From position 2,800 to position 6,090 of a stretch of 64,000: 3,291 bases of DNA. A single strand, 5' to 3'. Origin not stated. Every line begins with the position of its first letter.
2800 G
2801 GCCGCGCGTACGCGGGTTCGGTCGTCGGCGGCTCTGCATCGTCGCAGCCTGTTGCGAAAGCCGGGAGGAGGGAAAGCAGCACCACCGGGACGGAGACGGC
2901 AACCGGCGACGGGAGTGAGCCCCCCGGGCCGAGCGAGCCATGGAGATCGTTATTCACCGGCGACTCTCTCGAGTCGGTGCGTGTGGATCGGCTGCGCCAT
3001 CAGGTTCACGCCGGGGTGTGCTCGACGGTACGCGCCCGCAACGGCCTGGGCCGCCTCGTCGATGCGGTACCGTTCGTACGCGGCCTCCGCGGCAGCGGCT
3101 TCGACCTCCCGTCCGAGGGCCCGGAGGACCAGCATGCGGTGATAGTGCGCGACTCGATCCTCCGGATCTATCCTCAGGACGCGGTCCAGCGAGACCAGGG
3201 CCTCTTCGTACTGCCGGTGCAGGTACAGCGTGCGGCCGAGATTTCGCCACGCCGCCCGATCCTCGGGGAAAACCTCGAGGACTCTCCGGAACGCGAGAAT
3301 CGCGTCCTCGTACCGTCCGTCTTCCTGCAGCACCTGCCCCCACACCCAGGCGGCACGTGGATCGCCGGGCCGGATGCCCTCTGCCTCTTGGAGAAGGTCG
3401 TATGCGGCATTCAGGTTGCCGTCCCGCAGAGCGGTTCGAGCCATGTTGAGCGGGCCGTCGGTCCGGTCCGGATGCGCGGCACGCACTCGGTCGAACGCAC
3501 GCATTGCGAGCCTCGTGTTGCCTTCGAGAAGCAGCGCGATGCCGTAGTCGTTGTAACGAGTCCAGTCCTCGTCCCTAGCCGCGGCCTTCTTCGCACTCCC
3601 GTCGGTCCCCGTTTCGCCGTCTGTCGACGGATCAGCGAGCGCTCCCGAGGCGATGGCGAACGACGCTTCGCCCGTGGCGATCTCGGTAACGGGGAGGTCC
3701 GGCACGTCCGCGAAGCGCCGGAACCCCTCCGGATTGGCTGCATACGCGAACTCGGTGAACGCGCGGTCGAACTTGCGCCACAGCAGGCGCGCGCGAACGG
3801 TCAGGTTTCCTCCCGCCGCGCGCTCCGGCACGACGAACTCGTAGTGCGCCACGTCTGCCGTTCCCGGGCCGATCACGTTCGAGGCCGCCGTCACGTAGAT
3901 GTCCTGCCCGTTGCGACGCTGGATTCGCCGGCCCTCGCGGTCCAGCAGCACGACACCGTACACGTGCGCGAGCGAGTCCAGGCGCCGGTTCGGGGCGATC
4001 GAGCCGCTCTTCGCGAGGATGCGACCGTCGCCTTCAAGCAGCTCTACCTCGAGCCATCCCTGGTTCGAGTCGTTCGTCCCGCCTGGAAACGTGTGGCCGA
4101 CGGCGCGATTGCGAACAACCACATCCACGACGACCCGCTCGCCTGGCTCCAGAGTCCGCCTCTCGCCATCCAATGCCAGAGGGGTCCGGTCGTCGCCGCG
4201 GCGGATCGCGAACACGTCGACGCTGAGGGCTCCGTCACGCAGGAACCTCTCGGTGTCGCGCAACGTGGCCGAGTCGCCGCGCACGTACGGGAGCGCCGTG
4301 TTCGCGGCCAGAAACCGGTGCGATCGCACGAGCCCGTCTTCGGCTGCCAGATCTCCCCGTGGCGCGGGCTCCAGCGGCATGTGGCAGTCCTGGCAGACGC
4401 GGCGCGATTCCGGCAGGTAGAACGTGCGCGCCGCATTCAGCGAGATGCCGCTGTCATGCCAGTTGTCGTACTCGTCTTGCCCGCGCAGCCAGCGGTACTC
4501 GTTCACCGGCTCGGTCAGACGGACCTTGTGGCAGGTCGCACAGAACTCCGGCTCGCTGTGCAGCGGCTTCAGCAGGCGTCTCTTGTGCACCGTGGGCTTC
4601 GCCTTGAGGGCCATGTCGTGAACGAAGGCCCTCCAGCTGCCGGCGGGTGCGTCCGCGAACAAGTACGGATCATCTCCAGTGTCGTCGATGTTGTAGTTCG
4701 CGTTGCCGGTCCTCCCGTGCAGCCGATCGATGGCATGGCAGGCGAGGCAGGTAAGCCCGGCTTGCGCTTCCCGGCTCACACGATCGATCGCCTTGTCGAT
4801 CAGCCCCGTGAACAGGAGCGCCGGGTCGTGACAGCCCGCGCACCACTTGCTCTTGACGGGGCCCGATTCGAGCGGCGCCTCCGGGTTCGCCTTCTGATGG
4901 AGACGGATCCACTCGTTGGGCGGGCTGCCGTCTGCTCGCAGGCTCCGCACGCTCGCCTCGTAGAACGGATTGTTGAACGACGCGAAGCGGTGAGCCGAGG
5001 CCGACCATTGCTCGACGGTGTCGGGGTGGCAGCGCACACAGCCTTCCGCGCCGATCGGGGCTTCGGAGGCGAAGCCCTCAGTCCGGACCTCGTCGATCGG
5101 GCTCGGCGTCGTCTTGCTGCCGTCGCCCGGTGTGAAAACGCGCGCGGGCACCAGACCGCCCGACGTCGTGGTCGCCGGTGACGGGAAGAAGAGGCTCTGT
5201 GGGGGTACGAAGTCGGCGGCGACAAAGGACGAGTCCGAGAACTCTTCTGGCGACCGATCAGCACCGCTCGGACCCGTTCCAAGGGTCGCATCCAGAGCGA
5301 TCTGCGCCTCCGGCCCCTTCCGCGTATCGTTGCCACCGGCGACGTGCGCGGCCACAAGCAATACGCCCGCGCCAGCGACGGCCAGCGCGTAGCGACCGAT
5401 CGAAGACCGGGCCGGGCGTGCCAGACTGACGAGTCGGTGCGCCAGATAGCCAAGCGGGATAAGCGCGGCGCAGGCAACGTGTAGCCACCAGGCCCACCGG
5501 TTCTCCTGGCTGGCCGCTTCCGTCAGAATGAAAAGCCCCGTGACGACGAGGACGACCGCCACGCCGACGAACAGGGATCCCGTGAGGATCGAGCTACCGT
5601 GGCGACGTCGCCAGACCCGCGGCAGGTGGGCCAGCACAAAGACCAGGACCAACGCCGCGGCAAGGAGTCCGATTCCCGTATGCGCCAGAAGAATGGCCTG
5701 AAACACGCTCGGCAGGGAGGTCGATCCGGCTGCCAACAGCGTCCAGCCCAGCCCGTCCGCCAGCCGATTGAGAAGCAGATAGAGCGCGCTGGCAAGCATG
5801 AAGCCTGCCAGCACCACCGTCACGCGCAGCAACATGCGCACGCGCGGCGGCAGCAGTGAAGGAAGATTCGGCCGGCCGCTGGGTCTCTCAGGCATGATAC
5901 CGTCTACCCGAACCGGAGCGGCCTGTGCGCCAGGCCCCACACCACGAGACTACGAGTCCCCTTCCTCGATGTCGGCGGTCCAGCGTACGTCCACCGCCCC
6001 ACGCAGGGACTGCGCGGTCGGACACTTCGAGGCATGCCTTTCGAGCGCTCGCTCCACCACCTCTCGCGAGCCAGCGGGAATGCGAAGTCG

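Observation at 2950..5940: Unusual architecture: 5-6 TM helices, then five CxxCH hemes, then a TPR domain, in one 996-aa protein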

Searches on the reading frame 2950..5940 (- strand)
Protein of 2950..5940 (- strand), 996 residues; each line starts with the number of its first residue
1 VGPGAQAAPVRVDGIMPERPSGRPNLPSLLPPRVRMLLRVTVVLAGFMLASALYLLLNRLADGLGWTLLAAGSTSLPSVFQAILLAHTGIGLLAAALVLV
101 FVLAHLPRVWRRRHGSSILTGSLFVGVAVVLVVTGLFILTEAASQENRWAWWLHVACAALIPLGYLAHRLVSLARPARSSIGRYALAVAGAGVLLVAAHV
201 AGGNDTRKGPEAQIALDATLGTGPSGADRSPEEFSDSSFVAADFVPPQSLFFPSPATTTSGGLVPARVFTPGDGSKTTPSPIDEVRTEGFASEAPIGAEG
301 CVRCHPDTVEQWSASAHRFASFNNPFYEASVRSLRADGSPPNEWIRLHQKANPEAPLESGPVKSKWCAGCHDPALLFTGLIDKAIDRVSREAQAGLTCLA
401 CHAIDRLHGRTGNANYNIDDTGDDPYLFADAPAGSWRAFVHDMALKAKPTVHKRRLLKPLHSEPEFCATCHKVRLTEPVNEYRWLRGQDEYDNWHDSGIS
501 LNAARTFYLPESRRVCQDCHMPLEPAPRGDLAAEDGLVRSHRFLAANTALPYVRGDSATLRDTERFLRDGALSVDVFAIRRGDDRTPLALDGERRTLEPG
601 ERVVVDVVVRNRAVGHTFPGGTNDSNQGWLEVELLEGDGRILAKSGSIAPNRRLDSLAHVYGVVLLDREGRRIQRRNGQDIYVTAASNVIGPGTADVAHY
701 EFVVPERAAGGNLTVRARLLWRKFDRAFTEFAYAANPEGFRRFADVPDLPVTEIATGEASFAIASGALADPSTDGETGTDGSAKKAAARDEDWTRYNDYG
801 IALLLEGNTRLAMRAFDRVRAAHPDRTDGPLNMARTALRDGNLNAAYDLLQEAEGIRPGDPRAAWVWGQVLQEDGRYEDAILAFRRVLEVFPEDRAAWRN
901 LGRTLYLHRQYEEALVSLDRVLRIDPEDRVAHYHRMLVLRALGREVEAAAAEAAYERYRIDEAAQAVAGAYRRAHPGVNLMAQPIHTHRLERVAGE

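Call 3: search_protein_families(library=pfam, proteins=[window:2950-5940:-], max_evalue=0.1)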
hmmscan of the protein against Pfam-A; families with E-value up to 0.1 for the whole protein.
window:2950-5940:- (996 aa): 21 families
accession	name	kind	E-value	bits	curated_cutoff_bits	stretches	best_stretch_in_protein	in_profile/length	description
PF14559.12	TPR_19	-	1.7e-13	51.1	25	2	873-930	3-60/68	Tetratricopeptide repeat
PF13432.12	TPR_16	-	1.5e-12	48.2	32.7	2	867-928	3-64/65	Tetratricopeptide repeat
PF07719.23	TPR_2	-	1.7e-12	46.8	27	2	897-928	3-34/34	Tetratricopeptide repeat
PF00515.34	TPR_1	-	1.5e-11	44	27.8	2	897-928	3-34/34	Tetratricopeptide repeat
PF13428.12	TPR_14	-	2.6e-09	37.3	23.5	2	861-903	1-43/44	Tetratricopeptide repeat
PF13414.12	TPR_11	-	3.6e-08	33.4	26.8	2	868-906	1-39/42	TPR repeat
PF13424.12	TPR_12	-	6.1e-08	33.2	30.1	2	866-926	8-76/77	Tetratricopeptide repeat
PF23914.1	TPR_CcmH_CycH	-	6.1e-08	33.1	42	2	882-951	37-106/158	Cytochrome c-type biogenesis protein H TPR domain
PF22113.1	Mtrc-MtrF_II-IV_dom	-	6.1e-08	32.8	30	1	362-524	4-131/176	Outer membrane cytochrome MtrC/MtrF-like, domains II/IV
PF12895.13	ANAPC3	-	4.2e-06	27.4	27.2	2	812-886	8-81/82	Anaphase-promoting complex, cyclosome, subunit 3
PF24575.1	TPR_Slam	-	5.1e-06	27.3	35.2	1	864-914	50-100/104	Surface lipoprotein assembly modifier, N-terminal TPR repeats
PF13371.12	TPR_9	-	7.1e-06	26.4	35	1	872-936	6-70/73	Tetratricopeptide repeat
PF16918.11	PknG_TPR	-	6.4e-05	22.3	27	1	821-913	88-180/340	Protein kinase G tetratricopeptide repeat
PF13181.12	TPR_8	-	9.6e-05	22.7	25.7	0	868-893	8-33/34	Tetratricopeptide repeat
PF13176.12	TPR_7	-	0.00065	20.1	27.9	0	897-929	1-35/36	Tetratricopeptide repeat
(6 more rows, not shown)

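Call 4: search_protein_families(library=ncbifam, proteins=[window:2950-5940:-], max_evalue=0.1)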
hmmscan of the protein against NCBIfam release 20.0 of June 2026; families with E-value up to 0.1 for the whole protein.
window:2950-5940:- (996 aa): 19 families
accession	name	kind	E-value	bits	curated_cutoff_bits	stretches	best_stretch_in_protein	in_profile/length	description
NF040959.1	MamA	equivalog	4.3e-14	52.4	200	1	796-924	74-202/204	magnetosome protein MamA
TIGR02917.1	PEP_TPR_lipo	equivalog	5.2e-11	41.2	312.2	1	787-938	119-270/899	XrtA/PEP-CTERM system TPR-repeat protein PrsT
TIGR02521.1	type_IV_pilW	equivalog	6.9e-08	32.3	154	2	804-959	42-196/234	type IV pilus biogenesis/stability protein PilW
TIGR02552.1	LcrH_SycD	equivalog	2.7e-06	27.1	104.8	1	873-951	30-108/136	SycD/LcrH family type III secretion system chaperone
NF052415.1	T3SS_chap_SctY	equivalog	7.3e-06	26.5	70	1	874-955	19-103/106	type III secretion apparatus assembly chaperone SctY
NF033920.0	C39_PA2778_fam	equivalog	7.8e-05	22.2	150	1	871-951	166-246/255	PA2778 family cysteine peptidase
NF041028.1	decahem_GSU2203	exception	8.7e-05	21.9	325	1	291-409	29-139/317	GSU2203 family decaheme c-type cytochrome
TIGR03153.1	cytochr_NrfH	equivalog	0.00011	22.3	134.2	0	457-546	21-85/138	cytochrome c nitrite reductase small subunit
NF040886.1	cyt_C_like_Sec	equivalog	0.00012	20.8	250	1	299-375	46-115/423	multiheme c-type cytochrome (seleno)protein ExtKL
NF033762.1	social_mot_Tgl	equivalog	0.00024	20.5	225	1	798-974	36-210/252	social motility TPR repeat lipoprotein Tgl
NF040561.1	PrimPol_Msp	equivalog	0.0003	19.5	200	1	839-962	3-122/515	CRISPR-associated primase-polymerase type A1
NF008391.2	PRK11189.1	equivalog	0.00045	19.8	250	1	882-949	86-153/297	lipoprotein NlpI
TIGR03939.1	PGA_TPR_OMP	equivalog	0.0022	16.3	366.65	1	794-957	54-216/800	poly-beta-1,6 N-acetyl-D-glucosamine export porin PgaA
NF047371.1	FlcA_CTERM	equivalog_domain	0.0048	15.4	300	1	839-924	451-536/646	periplasmic flagellar collar protein FlcA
TIGR02795.1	tol_pal_ybgF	equivalog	0.008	16.8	90.1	0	873-929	14-73/119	tol-pal system protein YbgF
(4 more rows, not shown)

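Call 8: find_homologous_proteins(query=window:2953-5940:-, max_evalue=0.001)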
Query window:2953-5940:- (996 aa): 838 proteins with E <= 0.001 among 8000 candidates; the best 120 are listed.
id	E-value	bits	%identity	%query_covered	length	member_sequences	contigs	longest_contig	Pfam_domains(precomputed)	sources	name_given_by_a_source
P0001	0.0e+0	2196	100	96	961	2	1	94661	PF23914.2,PF13414.13,PF13428.13,PF14559.13,PF24575.2,PF13371.13,PF00515.35,PF12895.14,PF13424.13,PF13432.13,PF07719.24,PF22113.2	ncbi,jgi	jgi:tetratricopeptide (TPR) repeat protein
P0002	0.0e+0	1838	82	98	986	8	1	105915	PF23914.2,PF13414.13,PF13428.13,PF14559.13,PF00515.35,PF12895.14,PF13424.13,PF13432.13,PF13181.13,PF07719.24,PF13174.13,PF22113.2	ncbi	-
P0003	0.0e+0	1388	63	97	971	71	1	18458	PF14559.13,PF23914.2,PF13371.13,PF00515.35,PF12895.14,PF13432.13,PF13428.13,PF07719.24,PF22113.2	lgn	-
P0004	0.0e+0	1356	62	97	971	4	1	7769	PF23914.2,PF13414.13,PF16918.12,PF13428.13,PF14559.13,PF13371.13,PF00515.35,PF12895.14,PF13424.13,PF13432.13,PF13181.13,PF07719.24,PF13174.13,PF22113.2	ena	-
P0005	0.0e+0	1354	62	99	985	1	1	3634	PF23914.2,PF13414.13,PF16918.12,PF13428.13,PF14559.13,PF00515.35,PF13424.13,PF13432.13,PF13181.13,PF07719.24,PF13174.13,PF22113.2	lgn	-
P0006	0.0e+0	1354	62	98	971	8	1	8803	PF14559.13,PF23914.2,PF00515.35,PF12895.14,PF13432.13,PF13181.13,PF07719.24,PF22113.2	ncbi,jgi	jgi:tetratricopeptide (TPR) repeat protein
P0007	0.0e+0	1353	61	97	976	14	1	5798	PF23914.2,PF13414.13,PF16918.12,PF13428.13,PF14559.13,PF24575.2,PF00515.35,PF12895.14,PF13432.13,PF13181.13,PF07719.24,PF22113.2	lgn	-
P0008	0.0e+0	1346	61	98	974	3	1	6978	PF23914.2,PF13414.13,PF13176.13,PF13428.13,PF14559.13,PF13371.13,PF00515.35,PF12895.14,PF13424.13,PF13432.13,PF13181.13,PF07719.24,PF13174.13,PF22113.2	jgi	jgi:tetratricopeptide (TPR) repeat protein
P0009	0.0e+0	1340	61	97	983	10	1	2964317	PF23914.2,PF13414.13,PF16918.12,PF13176.13,PF13428.13,PF14559.13,PF13371.13,PF00515.35,PF12895.14,PF13424.13,PF13432.13,PF13181.13,PF07719.24,PF13174.13,PF22113.2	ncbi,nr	ncbi:MAG: tetratricopeptide repeat protein [Gemmatimonadota bacterium]|nr:MAG: tetratricopeptide rep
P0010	0.0e+0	1327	61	97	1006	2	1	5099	PF14559.13,PF24575.2,PF23914.2,PF13414.13,PF00515.35,PF13424.13,PF13432.13,PF13428.13,PF13181.13,PF07719.24,PF22113.2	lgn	-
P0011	0.0e+0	1318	59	98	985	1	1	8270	PF23914.2,PF13414.13,PF13176.13,PF13428.13,PF14559.13,PF24575.2,PF13371.13,PF00515.35,PF12895.14,PF13424.13,PF13432.13,PF13181.13,PF07719.24,PF13174.13,PF22113.2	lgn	-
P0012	0.0e+0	1313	62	97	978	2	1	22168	PF23914.2,PF13414.13,PF13176.13,PF13428.13,PF14559.13,PF24575.2,PF00515.35,PF13424.13,PF13432.13,PF13181.13,PF07719.24,PF13174.13,PF22113.2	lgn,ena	-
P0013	0.0e+0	1311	62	97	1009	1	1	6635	PF14559.13,PF24575.2,PF23914.2,PF13414.13,PF00515.35,PF13424.13,PF13432.13,PF13428.13,PF07719.24,PF22113.2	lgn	-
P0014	0.0e+0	1306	63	95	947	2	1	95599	PF23914.2,PF13414.13,PF13428.13,PF14559.13,PF24575.2,PF13371.13,PF00515.35,PF12895.14,PF13424.13,PF13432.13,PF13181.13,PF07719.24,PF13174.13,PF22113.2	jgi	jgi:tetratricopeptide (TPR) repeat protein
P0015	0.0e+0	1303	59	98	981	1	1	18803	PF23914.2,PF13414.13,PF16918.12,PF13176.13,PF13428.13,PF14559.13,PF24575.2,PF13371.13,PF00515.35,PF12895.14,PF13424.13,PF21033.5,PF13432.13,PF13181.13,PF07719.24,PF13174.13,PF22113.2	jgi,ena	-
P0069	0.0e+0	1207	55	98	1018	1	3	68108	PF23914.2,PF13414.13,PF16918.12,PF13428.13,PF14559.13,PF24575.2,PF00515.35,PF12895.14,PF13424.13,PF13432.13,PF13181.13,PF07719.24,PF22113.2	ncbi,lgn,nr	ncbi:MAG: tetratricopeptide repeat protein [candidate division KSB1 bacterium]|nr:tetratricopeptide 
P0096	0.0e+0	1190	56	97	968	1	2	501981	PF23914.2,PF13414.13,PF13176.13,PF13428.13,PF14522.12,PF14559.13,PF24575.2,PF13371.13,PF00515.35,PF13424.13,PF13432.13,PF13181.13,PF07719.24,PF13174.13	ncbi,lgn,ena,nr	ncbi:MAG: tetratricopeptide repeat protein [Candidatus Marinimicrobia bacterium]|nr:tetratricopeptid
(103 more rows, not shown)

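Call 9: find_encoding_contigs(protein=P0009, flank=8000, max_places=2)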
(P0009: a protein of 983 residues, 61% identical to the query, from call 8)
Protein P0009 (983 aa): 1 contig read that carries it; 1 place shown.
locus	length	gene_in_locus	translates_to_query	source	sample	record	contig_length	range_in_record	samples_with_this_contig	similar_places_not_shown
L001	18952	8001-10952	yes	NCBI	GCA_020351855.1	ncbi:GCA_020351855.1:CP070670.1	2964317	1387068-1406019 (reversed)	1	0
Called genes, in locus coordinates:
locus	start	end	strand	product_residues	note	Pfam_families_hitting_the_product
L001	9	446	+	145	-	PF11533:AtzH-like (weak), PF13577:SnoaL_4 (weak), PF13474:SnoaL_3, PF14534:DUF4440, PF02136:NTF2 (weak), PF12680:SnoaL_2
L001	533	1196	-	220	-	PF13428:TPR_14 (faint)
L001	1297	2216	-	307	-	PF14508:GH97_N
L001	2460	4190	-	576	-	PF00128:Alpha-amylase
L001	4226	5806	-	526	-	PF07690:MFS_1, PF13347:MFS_2, PF07690:MFS_1 (weak)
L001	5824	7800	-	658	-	PF21226:MalQ_N, PF02446:Glyco_hydro_77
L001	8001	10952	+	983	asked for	PF13424:TPR_12 (faint), PF13428:TPR_14 (faint), PF22113:Mtrc-MtrF_II-IV_dom (faint), PF14559:TPR_19, PF13432:TPR_16, PF14559:TPR_19, PF00515:TPR_1 (weak), PF07719:TPR_2 (weak), +8 more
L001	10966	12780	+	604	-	PF01839:FG-GAP (faint), PF13517:FG-GAP_3, PF07593:UnbV_ASPIC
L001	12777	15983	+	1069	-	PF07719:TPR_2 (faint), PF13428:TPR_14 (faint), PF00515:TPR_1 (faint), PF13432:TPR_16, PF14559:TPR_19 (weak), PF14559:TPR_19, PF13517:FG-GAP_3, PF07593:UnbV_ASPIC, +5 more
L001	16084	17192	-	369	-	-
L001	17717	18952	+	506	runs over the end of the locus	PF01425:Amidase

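Call 10: find_encoding_contigs(protein=P0069, flank=8000, max_places=2)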
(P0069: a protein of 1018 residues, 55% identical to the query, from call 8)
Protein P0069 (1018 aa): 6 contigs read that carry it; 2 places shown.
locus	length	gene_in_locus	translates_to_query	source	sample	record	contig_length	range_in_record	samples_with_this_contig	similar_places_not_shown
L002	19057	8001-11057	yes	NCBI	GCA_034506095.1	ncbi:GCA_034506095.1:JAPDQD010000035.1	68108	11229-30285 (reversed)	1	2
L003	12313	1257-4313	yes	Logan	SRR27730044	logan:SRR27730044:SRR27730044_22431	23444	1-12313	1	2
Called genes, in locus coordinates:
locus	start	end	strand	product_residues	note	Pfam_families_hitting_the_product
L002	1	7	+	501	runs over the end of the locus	PF13424:TPR_12 (faint), PF13428:TPR_14 (faint), PF07719:TPR_2 (weak), PF13432:TPR_16, PF14559:TPR_19 (weak), PF00515:TPR_1 (weak), PF13414:TPR_11, PF14559:TPR_19 (weak), +12 more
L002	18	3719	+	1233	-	PF01839:FG-GAP (faint), PF13517:FG-GAP_3, PF07593:UnbV_ASPIC, PF13517:FG-GAP_3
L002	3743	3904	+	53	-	-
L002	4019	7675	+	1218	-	PF01839:FG-GAP (faint), PF13517:FG-GAP_3, PF07593:UnbV_ASPIC, PF13517:FG-GAP_3, PF07593:UnbV_ASPIC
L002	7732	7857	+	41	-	-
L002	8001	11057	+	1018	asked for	PF07719:TPR_2 (faint), PF12895:ANAPC3 (faint), PF22113:Mtrc-MtrF_II-IV_dom (weak), PF23914:TPR_CcmH_CycH (weak), PF16918:PknG_TPR (weak), PF13424:TPR_12 (weak), PF13432:TPR_16, PF14559:TPR_19, +5 more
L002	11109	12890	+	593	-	PF01839:FG-GAP (faint), PF13517:FG-GAP_3, PF07593:UnbV_ASPIC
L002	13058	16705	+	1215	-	PF00515:TPR_1 (weak), PF07719:TPR_2 (weak), PF13371:TPR_9 (weak), PF13432:TPR_16 (weak), PF14559:TPR_19 (weak), PF01839:FG-GAP (weak), PF13517:FG-GAP_3, PF07593:UnbV_ASPIC, +6 more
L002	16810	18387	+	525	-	PF09820:AAA-ATPase_like, PF08011:PDDEXK_9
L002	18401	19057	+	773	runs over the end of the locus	PF01839:FG-GAP (faint), PF13517:FG-GAP_3, PF07593:UnbV_ASPIC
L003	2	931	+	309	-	?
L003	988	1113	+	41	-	-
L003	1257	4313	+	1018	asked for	PF07719:TPR_2 (faint), PF12895:ANAPC3 (faint), PF22113:Mtrc-MtrF_II-IV_dom (weak), PF23914:TPR_CcmH_CycH (weak), PF16918:PknG_TPR (weak), PF13424:TPR_12 (weak), PF13432:TPR_16, PF14559:TPR_19, +5 more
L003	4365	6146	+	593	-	PF01839:FG-GAP (faint), PF13517:FG-GAP_3, PF07593:UnbV_ASPIC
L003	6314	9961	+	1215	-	PF00515:TPR_1 (weak), PF07719:TPR_2 (weak), PF13371:TPR_9 (weak), PF13432:TPR_16 (weak), PF14559:TPR_19 (weak), PF01839:FG-GAP (weak), PF13517:FG-GAP_3, PF07593:UnbV_ASPIC, +6 more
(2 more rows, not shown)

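Call 11: find_encoding_contigs(protein=P0096, flank=8000, max_places=2)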
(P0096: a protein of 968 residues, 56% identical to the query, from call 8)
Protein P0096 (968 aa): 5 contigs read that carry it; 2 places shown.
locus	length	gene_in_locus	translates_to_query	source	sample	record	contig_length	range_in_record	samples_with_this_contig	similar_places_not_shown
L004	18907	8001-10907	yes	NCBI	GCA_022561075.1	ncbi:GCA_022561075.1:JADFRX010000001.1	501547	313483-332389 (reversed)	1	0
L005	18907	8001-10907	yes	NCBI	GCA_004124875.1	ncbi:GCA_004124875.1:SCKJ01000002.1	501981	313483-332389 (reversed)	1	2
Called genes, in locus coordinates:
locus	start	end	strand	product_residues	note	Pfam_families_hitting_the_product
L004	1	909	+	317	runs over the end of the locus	PF03783:CsgG, PF11684:DUF3280, PF13036:LpoB (weak)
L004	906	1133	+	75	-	-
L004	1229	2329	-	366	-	PF00005:ABC_tran, PF17912:OB_MalK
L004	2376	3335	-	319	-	PF04041:Glyco_hydro_130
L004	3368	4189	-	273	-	PF00528:BPD_transp_1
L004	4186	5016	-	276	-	PF00528:BPD_transp_1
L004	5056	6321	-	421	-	PF01547:SBP_bac_1, PF13416:SBP_bac_8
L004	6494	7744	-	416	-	-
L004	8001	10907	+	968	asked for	PF14522:Cytochrome_C7 (faint), PF13176:TPR_7 (faint), PF13174:TPR_6 (faint), PF13371:TPR_9 (weak), PF13424:TPR_12, PF13432:TPR_16, PF14559:TPR_19 (weak), PF07719:TPR_2 (weak), +6 more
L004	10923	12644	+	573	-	PF01839:FG-GAP (faint), PF13517:FG-GAP_3, PF07593:UnbV_ASPIC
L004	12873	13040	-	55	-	-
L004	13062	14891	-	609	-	PF00515:TPR_1 (faint), PF07719:TPR_2 (faint), PF13424:TPR_12 (faint), PF13432:TPR_16 (faint), PF21033:RMD1-3 (faint), PF13176:TPR_7 (faint), PF13181:TPR_8 (faint), PF13414:TPR_11 (faint), +3 more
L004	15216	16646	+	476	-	-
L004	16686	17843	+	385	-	PF13506:Glyco_transf_21, PF00535:Glycos_transf_2, PF10111:Glyco_tranf_2_2 (weak), PF13641:Glyco_tranf_2_3, PF13704:Glyco_tranf_2_4 (faint), PF13632:Glyco_trans_2_3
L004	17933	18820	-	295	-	PF01370:Epimerase, PF08338:DUF1731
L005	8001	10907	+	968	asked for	PF14522:Cytochrome_C7 (faint), PF13176:TPR_7 (faint), PF13174:TPR_6 (faint), PF13371:TPR_9 (weak), PF13424:TPR_12, PF13432:TPR_16, PF14559:TPR_19 (weak), PF07719:TPR_2 (weak), +6 more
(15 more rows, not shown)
